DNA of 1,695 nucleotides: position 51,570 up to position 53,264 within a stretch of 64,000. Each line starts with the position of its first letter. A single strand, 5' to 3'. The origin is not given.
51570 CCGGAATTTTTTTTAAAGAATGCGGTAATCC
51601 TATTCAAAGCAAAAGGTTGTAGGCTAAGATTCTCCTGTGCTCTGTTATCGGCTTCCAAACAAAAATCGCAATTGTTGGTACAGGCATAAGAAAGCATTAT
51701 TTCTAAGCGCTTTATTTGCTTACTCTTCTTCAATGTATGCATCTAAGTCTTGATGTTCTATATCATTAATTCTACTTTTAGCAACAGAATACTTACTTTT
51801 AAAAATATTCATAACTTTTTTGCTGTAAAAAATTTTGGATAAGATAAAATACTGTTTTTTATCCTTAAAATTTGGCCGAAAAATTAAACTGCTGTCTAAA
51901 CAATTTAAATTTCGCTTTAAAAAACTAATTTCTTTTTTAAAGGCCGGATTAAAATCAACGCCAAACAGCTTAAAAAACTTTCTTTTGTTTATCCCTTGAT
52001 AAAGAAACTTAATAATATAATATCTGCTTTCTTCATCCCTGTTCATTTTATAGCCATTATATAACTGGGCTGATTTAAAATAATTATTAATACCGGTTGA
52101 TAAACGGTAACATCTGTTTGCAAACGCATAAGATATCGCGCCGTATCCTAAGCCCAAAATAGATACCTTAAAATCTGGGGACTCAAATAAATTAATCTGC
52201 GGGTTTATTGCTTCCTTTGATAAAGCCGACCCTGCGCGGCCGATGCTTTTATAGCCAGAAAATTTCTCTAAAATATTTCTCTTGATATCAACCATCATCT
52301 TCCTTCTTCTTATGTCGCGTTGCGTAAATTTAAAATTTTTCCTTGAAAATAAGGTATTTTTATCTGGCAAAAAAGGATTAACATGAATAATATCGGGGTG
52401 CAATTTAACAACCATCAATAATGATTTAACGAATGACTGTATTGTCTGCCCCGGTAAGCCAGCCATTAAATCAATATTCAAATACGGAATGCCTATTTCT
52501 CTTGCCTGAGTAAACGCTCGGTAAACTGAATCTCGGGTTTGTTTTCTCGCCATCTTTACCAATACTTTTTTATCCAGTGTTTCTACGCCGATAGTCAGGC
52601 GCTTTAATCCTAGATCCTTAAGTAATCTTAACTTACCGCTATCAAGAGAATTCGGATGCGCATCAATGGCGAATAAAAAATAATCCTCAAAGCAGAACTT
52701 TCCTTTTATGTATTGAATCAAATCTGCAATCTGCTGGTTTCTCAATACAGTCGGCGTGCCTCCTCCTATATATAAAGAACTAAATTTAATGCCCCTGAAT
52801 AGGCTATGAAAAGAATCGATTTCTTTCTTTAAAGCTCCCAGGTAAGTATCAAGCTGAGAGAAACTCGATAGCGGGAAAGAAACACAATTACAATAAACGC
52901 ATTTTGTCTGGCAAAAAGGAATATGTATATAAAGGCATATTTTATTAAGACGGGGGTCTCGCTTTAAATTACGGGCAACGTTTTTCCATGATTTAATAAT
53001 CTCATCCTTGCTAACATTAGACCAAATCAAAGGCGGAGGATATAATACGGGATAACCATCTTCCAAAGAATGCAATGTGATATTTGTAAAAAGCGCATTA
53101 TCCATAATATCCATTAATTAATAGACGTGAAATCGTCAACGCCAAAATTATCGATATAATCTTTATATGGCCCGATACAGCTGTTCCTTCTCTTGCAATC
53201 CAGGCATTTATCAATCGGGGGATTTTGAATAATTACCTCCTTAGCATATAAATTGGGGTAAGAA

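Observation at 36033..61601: A ~25.5-kb single-strand island packing 17 radical SAM genes (18 rSAM domains) around a His-Xaa-Ser repeat precursor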

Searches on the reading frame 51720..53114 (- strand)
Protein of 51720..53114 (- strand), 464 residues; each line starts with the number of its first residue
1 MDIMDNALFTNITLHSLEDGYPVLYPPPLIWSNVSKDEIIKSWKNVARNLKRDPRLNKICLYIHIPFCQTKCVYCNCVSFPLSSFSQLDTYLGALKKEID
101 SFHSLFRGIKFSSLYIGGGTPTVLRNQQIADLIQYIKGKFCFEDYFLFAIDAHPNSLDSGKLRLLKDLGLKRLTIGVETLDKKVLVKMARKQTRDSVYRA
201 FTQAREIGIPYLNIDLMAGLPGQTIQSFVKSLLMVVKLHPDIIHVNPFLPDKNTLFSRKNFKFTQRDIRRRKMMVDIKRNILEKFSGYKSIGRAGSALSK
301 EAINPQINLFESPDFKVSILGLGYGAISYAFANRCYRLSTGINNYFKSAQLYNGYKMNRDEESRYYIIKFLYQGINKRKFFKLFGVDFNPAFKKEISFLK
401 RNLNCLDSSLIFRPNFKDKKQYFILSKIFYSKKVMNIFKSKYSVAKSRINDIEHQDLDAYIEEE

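Call 5: search_protein_families(library=pfam, proteins=[window:51720-53114:-], max_evalue=0.01)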
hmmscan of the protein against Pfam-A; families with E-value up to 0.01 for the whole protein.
window:51720-53114:- (464 aa): 1 family
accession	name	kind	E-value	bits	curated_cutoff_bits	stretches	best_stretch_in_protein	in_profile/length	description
PF04055.27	Radical_SAM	-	2.5e-21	77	29.5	1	62-232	1-163/166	Radical SAM superfamily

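Call 8: search_protein_families(library=ncbifam, proteins=[window:51720-53114:-], max_evalue=0.01)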
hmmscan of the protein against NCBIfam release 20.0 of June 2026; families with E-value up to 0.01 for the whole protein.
window:51720-53114:- (464 aa): 35 families (the best 25 are shown)
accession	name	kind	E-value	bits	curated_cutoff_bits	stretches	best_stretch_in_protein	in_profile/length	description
NF006067.1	PRK08208.1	equivalog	6.4e-54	183.5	380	1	49-415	26-400/427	STM4012 family radical SAM protein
TIGR03994.1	rSAM_HemZ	equivalog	1.4e-49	169.3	321.4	1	48-284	73-312/401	coproporphyrinogen dehydrogenase HemZ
TIGR00538.1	hemN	equivalog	8.1e-45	153.5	324.95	1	51-401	42-407/454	oxygen-independent coproporphyrinogen III oxidase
TIGR00539.1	hemN_rel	equivalog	2.1e-44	152.1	205.4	1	60-351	2-284/361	radical SAM family heme chaperone HemW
TIGR04107.1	rSAM_HutW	equivalog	1.3e-35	123.1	400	1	33-238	18-220/419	heme anaerobic degradation radical SAM methyltransferase ChuW/HutW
NF006064.0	PRK08207.2-2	equivalog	1.2e-34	120.1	504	1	57-283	143-372/465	coproporphyrinogen III oxidase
NF006060.0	PRK08207.1-3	equivalog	2.2e-34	119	653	1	56-246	147-342/477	coproporphyrinogen III oxidase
NF006385.0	PRK08629.1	equivalog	1.9e-33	115.9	355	1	57-441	51-427/439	coproporphyrinogen III oxidase family protein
NF006066.0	PRK08207.2-5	equivalog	2.5e-27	95.7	1117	1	48-246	182-382/518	coproporphyrinogen III oxidase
NF006061.0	PRK08207.1-4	equivalog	2.8e-26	92.4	702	1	57-268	172-390/501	coproporphyrinogen III oxidase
NF006063.0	PRK08207.2-1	equivalog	6.3e-26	91.1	1074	1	57-246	191-384/518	coproporphyrinogen III oxidase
NF006062.0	PRK08207.1-5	equivalog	1e-25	90.6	1007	1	56-248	146-343/476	coproporphyrinogen III oxidase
NF005133.0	PRK06582.1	equivalog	2.5e-25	89.3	597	1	57-256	10-207/390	coproporphyrinogen III oxidase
NF004567.0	PRK05904.1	equivalog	4.5e-23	82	355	1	61-240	9-184/353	coproporphyrinogen III oxidase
NF006059.0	PRK08207.1-1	equivalog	1.6e-22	79.9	1012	1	57-247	170-365/496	coproporphyrinogen III oxidase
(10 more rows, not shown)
